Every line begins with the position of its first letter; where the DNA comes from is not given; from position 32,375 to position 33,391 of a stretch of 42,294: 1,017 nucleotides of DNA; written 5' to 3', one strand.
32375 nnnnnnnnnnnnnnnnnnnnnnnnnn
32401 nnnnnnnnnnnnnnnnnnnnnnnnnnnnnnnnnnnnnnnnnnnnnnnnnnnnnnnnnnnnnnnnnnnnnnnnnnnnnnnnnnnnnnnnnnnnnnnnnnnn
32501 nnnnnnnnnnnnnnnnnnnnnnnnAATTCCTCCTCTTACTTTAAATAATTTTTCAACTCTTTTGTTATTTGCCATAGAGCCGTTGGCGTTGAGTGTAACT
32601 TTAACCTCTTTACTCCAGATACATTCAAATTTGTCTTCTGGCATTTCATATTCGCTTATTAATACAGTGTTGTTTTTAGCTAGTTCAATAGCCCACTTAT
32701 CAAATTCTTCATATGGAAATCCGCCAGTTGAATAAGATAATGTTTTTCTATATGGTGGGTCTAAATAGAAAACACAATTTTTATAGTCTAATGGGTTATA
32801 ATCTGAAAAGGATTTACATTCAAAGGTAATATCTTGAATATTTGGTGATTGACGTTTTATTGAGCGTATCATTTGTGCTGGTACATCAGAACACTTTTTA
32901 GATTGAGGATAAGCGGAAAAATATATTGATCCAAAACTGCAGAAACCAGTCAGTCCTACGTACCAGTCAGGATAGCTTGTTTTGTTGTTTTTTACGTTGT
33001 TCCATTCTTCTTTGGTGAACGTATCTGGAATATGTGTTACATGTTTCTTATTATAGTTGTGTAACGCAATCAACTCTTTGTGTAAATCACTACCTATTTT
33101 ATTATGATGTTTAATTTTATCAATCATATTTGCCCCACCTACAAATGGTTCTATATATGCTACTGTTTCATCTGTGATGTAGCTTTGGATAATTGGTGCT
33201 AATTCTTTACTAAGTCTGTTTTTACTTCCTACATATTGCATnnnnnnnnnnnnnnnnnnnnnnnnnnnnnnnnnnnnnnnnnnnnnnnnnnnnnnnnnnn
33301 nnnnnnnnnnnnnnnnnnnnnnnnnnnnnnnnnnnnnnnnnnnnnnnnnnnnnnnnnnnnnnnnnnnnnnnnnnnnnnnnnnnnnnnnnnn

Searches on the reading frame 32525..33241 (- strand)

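Call 29: search_protein_families(library=pfam, proteins=[window:32525-33241:-], max_evalue=0.01)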
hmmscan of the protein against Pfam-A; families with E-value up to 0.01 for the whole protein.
window:32525-33241:- (239 aa): 1 family
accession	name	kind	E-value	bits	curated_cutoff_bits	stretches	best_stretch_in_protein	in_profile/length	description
PF02086.21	MethyltransfD12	-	7e-15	55.9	22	2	3-90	1-88/253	D12 class N6 adenine-specific DNA methyltransferase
